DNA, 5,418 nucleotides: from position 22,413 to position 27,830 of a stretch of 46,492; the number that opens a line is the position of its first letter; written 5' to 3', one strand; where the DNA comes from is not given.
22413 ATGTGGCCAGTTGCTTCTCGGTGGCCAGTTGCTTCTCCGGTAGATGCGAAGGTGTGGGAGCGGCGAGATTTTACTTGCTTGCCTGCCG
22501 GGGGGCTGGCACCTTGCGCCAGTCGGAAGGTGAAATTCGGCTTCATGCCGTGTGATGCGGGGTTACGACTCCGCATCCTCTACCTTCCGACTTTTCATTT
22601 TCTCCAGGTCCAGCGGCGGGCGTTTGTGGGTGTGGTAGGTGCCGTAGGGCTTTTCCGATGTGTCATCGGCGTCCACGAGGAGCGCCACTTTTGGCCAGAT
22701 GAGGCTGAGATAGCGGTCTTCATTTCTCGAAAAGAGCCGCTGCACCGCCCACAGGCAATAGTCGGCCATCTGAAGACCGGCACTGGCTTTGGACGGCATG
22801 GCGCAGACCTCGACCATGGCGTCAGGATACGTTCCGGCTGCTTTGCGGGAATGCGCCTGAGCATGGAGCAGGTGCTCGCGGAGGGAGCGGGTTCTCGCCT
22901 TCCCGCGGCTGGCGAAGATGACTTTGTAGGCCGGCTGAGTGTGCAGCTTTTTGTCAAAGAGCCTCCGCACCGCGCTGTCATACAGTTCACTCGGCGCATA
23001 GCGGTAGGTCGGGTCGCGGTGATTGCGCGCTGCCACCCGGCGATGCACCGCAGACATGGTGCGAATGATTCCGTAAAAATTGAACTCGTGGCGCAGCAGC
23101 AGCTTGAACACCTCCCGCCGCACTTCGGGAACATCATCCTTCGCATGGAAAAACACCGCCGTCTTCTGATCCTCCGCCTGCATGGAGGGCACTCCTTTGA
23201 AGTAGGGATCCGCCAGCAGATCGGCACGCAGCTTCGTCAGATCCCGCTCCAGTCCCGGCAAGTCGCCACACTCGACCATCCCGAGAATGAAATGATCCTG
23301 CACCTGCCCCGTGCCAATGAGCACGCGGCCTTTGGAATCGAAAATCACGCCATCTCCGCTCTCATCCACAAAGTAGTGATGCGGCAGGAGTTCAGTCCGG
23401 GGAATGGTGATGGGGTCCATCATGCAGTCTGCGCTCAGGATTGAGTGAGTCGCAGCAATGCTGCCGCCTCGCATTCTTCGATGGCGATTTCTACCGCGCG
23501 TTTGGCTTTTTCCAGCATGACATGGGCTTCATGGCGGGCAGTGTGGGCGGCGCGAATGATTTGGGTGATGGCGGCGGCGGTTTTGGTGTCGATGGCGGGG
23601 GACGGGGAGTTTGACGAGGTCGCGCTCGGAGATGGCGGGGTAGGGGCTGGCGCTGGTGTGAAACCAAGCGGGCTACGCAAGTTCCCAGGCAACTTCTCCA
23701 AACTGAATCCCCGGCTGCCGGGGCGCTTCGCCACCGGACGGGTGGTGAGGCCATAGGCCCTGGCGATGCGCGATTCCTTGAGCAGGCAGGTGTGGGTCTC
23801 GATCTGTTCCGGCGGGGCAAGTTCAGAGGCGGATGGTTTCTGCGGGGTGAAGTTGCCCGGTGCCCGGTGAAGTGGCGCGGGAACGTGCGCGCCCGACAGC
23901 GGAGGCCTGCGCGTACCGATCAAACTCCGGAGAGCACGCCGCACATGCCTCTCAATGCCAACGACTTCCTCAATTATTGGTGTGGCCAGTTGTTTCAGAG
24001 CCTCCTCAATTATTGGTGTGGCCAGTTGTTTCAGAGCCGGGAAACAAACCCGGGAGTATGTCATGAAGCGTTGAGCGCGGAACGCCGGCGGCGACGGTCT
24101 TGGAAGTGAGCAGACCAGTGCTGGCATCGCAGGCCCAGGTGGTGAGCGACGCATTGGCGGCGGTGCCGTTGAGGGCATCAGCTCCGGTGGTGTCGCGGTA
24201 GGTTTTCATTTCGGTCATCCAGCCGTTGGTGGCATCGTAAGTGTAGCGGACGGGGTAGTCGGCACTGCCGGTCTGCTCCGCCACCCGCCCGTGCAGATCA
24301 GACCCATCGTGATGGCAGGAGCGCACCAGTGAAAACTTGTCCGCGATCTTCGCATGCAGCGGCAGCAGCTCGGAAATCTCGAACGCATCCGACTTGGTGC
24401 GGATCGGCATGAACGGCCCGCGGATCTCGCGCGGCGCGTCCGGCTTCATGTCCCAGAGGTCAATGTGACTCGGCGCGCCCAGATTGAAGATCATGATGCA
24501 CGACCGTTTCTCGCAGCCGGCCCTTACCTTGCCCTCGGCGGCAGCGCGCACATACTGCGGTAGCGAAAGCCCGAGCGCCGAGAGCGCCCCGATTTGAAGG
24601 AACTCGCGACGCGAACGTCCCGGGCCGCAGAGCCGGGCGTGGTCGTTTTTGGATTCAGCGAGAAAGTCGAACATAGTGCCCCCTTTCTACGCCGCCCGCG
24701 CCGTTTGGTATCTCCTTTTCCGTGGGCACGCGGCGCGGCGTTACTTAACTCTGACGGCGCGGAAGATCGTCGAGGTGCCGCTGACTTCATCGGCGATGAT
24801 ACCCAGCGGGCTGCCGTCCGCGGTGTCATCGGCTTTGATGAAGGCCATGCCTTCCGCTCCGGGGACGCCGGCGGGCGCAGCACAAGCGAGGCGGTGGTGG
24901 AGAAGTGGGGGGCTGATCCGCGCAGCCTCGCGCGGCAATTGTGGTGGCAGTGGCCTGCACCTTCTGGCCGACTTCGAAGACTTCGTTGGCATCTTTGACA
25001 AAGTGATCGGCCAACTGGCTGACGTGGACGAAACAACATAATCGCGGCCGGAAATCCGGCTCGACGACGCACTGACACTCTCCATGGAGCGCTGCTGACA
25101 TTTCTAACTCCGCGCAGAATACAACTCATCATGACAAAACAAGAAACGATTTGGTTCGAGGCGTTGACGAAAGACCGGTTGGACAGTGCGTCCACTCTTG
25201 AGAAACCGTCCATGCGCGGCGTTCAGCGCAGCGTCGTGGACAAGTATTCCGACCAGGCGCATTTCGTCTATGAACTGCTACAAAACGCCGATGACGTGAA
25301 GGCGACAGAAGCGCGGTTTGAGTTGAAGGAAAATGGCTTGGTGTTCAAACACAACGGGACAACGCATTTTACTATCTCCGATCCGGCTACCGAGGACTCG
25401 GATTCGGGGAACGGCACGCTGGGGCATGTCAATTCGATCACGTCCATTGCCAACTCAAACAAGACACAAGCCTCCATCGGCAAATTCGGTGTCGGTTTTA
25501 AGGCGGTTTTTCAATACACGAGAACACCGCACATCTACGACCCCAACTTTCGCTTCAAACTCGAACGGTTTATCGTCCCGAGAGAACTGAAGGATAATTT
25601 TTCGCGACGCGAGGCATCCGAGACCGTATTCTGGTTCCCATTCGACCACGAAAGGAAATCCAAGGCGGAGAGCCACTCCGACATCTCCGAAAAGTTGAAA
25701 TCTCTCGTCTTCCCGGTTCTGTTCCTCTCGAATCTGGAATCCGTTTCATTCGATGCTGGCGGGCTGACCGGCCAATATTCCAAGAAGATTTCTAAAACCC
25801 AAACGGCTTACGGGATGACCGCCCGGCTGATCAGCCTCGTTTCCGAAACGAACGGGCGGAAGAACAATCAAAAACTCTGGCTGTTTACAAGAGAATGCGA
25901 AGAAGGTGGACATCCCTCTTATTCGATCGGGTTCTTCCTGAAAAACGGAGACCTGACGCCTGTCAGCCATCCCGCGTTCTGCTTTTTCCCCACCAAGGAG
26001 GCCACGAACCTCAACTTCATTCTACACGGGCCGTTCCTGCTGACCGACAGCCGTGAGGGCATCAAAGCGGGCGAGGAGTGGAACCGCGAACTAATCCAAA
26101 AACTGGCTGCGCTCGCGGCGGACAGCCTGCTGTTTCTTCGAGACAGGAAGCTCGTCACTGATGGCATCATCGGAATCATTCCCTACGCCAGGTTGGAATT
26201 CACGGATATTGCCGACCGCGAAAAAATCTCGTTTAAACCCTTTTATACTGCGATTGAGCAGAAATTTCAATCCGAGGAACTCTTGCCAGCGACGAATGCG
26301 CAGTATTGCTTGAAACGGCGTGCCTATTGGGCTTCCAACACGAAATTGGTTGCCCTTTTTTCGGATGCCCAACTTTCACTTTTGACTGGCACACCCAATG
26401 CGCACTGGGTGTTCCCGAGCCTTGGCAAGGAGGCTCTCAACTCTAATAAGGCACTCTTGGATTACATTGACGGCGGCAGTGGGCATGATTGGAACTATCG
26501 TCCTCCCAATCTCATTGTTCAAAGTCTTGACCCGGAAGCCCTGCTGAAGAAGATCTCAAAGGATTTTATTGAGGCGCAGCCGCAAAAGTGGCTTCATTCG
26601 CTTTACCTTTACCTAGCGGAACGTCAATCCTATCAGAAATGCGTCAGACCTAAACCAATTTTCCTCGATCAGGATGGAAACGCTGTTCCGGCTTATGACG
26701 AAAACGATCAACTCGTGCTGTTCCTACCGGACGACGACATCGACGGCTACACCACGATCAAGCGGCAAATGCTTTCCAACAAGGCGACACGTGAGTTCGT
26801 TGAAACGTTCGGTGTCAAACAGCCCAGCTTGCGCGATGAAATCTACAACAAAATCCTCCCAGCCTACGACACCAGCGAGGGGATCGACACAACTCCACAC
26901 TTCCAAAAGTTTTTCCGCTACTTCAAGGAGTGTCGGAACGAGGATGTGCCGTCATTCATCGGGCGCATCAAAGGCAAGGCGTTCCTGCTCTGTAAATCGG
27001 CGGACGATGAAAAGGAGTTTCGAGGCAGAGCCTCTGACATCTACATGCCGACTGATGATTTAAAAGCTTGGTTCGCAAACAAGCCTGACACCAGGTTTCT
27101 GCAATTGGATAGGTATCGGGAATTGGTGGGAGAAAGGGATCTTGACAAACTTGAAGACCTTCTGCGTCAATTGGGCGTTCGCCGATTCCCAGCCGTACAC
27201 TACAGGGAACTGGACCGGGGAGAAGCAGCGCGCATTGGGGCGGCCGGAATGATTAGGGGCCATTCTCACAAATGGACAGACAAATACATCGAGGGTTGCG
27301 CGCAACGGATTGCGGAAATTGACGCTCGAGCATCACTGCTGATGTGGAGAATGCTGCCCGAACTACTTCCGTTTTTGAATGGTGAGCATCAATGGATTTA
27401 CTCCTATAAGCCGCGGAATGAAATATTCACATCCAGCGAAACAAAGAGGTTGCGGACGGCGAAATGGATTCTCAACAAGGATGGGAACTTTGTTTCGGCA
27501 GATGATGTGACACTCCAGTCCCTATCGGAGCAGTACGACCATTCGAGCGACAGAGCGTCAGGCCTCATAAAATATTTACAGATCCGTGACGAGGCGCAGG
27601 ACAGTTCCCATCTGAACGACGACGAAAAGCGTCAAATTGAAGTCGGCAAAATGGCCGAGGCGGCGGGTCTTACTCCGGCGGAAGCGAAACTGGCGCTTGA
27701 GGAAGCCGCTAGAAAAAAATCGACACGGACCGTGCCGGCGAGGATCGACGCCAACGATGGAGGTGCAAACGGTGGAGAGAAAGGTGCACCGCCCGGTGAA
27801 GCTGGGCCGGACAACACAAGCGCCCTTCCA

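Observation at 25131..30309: Giant sacsin-type GHKL ATPase fused to an Upf1-like SF1 helicase, with an overlapping HTH gene, on an AT-richer islet: candidate uncharacterised conflict or defence module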

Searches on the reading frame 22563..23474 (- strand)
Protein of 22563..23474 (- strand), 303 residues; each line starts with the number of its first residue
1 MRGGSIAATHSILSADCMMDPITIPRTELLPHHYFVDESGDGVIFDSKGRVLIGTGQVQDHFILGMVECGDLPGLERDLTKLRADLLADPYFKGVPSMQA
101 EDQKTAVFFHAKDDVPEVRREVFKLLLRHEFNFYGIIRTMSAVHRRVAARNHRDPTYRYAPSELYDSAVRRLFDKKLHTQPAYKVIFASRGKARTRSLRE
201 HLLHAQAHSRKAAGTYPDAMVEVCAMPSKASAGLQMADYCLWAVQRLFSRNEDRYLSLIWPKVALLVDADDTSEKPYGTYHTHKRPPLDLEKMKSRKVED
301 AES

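Call 11: search_protein_families(library=pfam, proteins=[window:22563-23474:-], max_evalue=0.001)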
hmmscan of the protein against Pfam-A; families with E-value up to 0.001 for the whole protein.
window:22563-23474:- (303 aa): 1 family
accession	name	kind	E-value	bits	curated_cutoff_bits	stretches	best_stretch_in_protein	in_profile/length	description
PF12686.12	DUF3800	-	1.1e-11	46.1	21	1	34-246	2-148/149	Protein of unknown function (DUF3800)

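Call 32: search_protein_families(library=padloc, proteins=[window:22563-23474:-], max_evalue=0.001)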
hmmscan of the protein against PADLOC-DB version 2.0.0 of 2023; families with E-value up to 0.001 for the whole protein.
window:22563-23474:- (303 aa): 1 family
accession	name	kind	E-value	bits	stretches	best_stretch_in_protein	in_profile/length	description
PDLC02917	DUF3800_VII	-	2.5e-08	31.6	1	58-252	18-193/233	-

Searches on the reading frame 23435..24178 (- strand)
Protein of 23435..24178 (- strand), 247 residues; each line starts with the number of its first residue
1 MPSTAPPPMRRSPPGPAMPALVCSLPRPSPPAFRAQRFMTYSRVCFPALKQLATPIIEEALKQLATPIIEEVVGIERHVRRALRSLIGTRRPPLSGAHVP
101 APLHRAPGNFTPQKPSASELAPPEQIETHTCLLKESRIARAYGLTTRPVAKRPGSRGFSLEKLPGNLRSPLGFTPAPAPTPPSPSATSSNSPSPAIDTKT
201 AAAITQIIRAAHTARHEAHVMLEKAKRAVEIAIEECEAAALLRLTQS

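Call 11: search_protein_families(library=pfam, proteins=[window:23435-24178:-], max_evalue=0.001)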
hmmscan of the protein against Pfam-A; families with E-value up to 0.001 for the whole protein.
window:23435-24178:- (247 aa): 0 families

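Call 32: search_protein_families(library=padloc, proteins=[window:23435-24178:-], max_evalue=0.001)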
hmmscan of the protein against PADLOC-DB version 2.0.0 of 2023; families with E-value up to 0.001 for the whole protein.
window:23435-24178:- (247 aa): 1 family
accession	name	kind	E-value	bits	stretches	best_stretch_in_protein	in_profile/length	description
PDLC03181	Specificity_I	-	0.00089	16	0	204-243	406-445/454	Type I specificity subunit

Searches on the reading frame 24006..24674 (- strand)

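Call 11: search_protein_families(library=pfam, proteins=[window:24006-24674:-], max_evalue=0.001)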
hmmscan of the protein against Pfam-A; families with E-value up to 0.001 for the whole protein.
window:24006-24674:- (222 aa): 2 families
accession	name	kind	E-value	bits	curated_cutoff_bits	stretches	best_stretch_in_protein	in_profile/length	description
PF07394.17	DUF1501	-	1e-16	61.5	27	1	57-138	2-85/390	Protein of unknown function (DUF1501)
PF05593.20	RHS_repeat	-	0.00065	20.5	22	0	126-161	2-35/38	RHS Repeat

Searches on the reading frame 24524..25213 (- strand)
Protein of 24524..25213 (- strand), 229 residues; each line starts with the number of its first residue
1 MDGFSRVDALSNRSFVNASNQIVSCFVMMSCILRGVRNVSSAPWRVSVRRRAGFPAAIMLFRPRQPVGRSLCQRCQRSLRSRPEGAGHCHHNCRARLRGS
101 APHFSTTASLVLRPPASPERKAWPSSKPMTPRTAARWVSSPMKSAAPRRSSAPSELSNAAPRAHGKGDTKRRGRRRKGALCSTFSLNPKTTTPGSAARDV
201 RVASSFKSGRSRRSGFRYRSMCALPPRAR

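Call 11: search_protein_families(library=pfam, proteins=[window:24524-25213:-], max_evalue=0.001)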
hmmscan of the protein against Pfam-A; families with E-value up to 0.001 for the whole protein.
window:24524-25213:- (229 aa): 0 families

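Call 32: search_protein_families(library=padloc, proteins=[window:24524-25213:-], max_evalue=0.001)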
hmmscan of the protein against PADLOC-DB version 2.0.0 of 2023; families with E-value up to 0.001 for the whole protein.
window:24524-25213:- (229 aa): 0 families

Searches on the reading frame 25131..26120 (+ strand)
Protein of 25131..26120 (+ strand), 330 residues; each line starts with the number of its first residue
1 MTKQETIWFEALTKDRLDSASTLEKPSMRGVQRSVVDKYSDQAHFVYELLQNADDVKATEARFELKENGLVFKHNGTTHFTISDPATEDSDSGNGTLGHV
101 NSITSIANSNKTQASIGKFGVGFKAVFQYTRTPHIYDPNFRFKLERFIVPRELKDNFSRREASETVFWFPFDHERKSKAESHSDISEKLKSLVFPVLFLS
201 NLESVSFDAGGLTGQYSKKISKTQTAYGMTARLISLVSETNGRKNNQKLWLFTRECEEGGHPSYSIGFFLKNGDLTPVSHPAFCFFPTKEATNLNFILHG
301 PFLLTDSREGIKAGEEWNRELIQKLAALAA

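Call 83: search_solved_structures(query=window:25131-26120:+, max_evalue=1, show_alignments=1)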
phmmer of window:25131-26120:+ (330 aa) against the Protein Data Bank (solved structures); distinct sequences matched with E-value up to 1: 5.
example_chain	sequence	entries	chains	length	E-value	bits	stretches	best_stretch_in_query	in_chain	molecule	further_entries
5v47_A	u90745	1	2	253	8e-05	25.3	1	31-137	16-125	Lizard sacsin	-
5v45_A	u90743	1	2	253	0.00011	24.8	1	31-137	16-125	Sacsin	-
5v46_A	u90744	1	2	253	0.00011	24.8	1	31-137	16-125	Sacsin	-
5v44_A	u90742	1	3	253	0.00011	24.8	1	31-137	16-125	Sacsin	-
2nys_A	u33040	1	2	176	0.44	13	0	124-191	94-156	AGR_C_3712p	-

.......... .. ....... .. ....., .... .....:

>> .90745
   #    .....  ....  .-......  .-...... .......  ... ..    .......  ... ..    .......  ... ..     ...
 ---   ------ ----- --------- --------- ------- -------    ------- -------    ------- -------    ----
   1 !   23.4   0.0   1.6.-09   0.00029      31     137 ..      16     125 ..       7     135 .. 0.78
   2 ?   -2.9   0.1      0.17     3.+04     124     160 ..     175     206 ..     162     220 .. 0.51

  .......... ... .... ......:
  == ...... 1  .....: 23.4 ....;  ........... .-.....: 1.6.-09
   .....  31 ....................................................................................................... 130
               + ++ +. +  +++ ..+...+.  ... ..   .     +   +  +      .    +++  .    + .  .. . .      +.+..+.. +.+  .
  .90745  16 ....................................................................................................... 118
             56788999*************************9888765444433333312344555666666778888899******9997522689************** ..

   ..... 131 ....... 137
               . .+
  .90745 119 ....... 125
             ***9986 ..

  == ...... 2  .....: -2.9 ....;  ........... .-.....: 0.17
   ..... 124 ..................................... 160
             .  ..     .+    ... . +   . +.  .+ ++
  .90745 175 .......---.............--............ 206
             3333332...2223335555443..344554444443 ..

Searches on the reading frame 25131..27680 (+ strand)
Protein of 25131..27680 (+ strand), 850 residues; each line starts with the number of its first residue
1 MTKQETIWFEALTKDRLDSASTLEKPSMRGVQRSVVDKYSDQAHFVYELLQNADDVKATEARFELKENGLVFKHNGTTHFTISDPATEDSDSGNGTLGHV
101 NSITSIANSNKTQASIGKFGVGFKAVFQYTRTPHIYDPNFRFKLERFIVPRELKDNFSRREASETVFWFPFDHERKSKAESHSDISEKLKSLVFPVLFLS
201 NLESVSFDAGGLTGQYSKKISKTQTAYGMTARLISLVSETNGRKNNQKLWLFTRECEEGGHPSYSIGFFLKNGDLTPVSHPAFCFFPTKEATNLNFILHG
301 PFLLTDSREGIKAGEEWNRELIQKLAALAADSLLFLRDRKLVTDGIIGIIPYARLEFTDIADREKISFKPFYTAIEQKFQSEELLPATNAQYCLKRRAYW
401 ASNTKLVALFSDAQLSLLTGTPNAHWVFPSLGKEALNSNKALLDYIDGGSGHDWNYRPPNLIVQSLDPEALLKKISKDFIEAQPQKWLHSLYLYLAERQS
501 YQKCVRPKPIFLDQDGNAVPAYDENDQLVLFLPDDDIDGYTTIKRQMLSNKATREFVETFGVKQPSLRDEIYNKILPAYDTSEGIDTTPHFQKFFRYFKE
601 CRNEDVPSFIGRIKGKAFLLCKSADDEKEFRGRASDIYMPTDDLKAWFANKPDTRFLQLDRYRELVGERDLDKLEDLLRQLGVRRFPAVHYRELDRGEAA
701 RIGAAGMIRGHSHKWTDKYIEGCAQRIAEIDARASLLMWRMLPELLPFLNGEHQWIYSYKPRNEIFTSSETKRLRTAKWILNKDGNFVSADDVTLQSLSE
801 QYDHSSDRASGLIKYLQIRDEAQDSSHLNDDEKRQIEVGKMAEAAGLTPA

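Call 57: predict_structure(alignment_id=A2)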
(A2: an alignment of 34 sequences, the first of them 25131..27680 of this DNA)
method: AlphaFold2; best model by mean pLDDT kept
length: 850 residues; sequences in the alignment: 34
mean_pLDDT: 76.4   pTM: 0.59
mean pLDDT of the five models: 76.4, 74.9, 74.3, 72.2, 69.3
residues with pLDDT >= 90: 313; 70-90: 293; 50-70: 103; < 50: 141
segments of 3 or more residues with pLDDT < 50: 11-43, 78-157, 284-289, 303-312, 847-850
pLDDT, mean of each block of 10 residues (from residue 1): 52 42 33 34 62 75 82 66 41 40 27 27 32 31 31 44 66 67 80 72 86 87 91 91 88 72 82 84 49 76 44 65 90 95 90 74 71 93 92 94 90 94 93 74 78 62 89 93 95 93 92 94 88 82 92 93 86 83 79 90 81 90 85 92 90 90 90 93 93 83 69 91 91 93 90 87 90 93 93 90 86 89 64 65 51
secondary structure, 60 per line:
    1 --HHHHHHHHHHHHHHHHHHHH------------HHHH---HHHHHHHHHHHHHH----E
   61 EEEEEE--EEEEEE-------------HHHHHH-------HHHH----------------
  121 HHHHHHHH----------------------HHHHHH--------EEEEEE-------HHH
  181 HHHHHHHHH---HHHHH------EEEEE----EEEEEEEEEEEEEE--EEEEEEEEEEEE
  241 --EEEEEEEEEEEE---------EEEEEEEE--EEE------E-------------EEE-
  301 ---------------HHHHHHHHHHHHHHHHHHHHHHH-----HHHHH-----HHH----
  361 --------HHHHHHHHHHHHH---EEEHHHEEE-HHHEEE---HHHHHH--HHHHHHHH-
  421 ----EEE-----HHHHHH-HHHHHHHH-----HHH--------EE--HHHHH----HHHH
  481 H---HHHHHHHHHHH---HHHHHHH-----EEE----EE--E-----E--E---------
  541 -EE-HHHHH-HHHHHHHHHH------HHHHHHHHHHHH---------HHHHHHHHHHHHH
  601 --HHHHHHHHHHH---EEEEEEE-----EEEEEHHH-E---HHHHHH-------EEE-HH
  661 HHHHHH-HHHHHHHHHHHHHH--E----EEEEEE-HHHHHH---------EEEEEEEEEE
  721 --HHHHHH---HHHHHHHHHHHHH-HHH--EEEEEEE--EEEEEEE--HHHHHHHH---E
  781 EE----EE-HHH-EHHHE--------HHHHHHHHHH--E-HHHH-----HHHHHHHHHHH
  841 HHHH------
elements in order (helices of 4 or more, strands of 3 or more residues): H3-22 H35-38 H42-55 E60-66 E69-74 H88-93 H101-104 H121-128 H151-156 E165-170 H178-189 H193-197 E204-208 E213-226 E229-240 E243-254 E264-271 E274-276 E297-299 H316-338 H344-348 H369-381 E385-387 E391-393 E398-400 H404-409 H412-419 E425-427 H433-438 H440-447 H468-472 H477-481 H485-495 H499-505 E511-513 H545-549 H551-560 H567-578 H588-600 H603-613 E617-623 E629-633 H642-647 E655-657 H659-666 H668-681 E689-694 H696-701 E711-720 H723-728 H732-744 E751-757 E760-766 H769-776 E780-782 H807-816 H821-824 H830-844

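Call 61: fold_search(model_id=the predicted structure, library=pdb)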
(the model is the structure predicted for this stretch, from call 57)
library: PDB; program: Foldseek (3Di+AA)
matches with E <= 10: 545; with E <= 0.001: 0
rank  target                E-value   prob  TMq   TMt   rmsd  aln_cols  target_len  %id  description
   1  5v44_C                3.5e-03  1.00  0.13  0.35   7.3       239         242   18  Crystal structure of the SR1 domain of human sacsin (released 2017-05-24)
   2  5v46_B                6.5e-03  1.00  0.14  0.38   7.4       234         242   18  Crystal structure of the I113M, F270M, K291M, L308M mutant of SR1 domain of human sacsin (released 2017-05-24)
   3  5v45_A                6.9e-03  1.00  0.13  0.37   7.2       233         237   17  Crystal structure of the F270M, K291M, L318M mutant of SR1 domain of human sacsin (released 2017-05-24)
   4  5v44_A                7.6e-03  0.99  0.12  0.36   8.0       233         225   15  Crystal structure of the SR1 domain of human sacsin (released 2017-05-24)
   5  5v46_A                1.2e-02  0.99  0.14  0.36   7.7       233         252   18  Crystal structure of the I113M, F270M, K291M, L308M mutant of SR1 domain of human sacsin (released 2017-05-24)
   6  5fwk_B                7.6e-02  0.41  0.20  0.25  11.5       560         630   10  Atomic cryoEM structure of Hsp90-Cdc37-Cdk4 complex (released 2016-07-06)
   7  2o1w_B                3.1e-01  0.10  0.13  0.20  19.9       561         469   10  Structure of N-terminal plus middle domains (N+M) of GRP94 (released 2007-10-23)
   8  4b9q_D                3.7e-01  0.02  0.05  0.07  24.7       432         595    9  Open conformation of ATP-bound Hsp70 homolog DnaK (released 2012-11-14)
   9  6hnl_A                5.0e-01  0.87  0.06  0.33   3.3        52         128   10  Selenomethionine derivative of IdmH 96-104 loop truncation variant (released 2019-11-06)
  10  8xrg                  5.3e-01  0.30  0.12  0.23  10.3       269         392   11  The crystal structure of AsfvTopII ATPase domain in complex with ADP (released 2024-08-07)
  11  2o1w_A                5.3e-01  0.08  0.13  0.22  18.8       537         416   11  Structure of N-terminal plus middle domains (N+M) of GRP94 (released 2007-10-23)
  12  4b9q_A                5.3e-01  0.02  0.05  0.07  30.0       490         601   10  Open conformation of ATP-bound Hsp70 homolog DnaK (released 2012-11-14)
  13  7k1r_C                5.9e-01  0.13  0.06  0.08   8.0       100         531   12  X-ray Structure of an Enterobacter GH43 Beta-Xylosidase: EcXyl43 F507A mutant (released 2021-11-10)
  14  8ysb                  6.2e-01  0.75  0.06  0.35   3.9        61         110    8  Crystal structure of DynA1, a putative monoxygenase from Mivromonospora chersina. (released 2024-09-04)
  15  7kru_A                6.6e-01  0.03  0.05  0.07  20.7       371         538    9  Stimulating state of a truncated Hsp70 DnaK fused with a substrate peptide (released 2021-09-15)
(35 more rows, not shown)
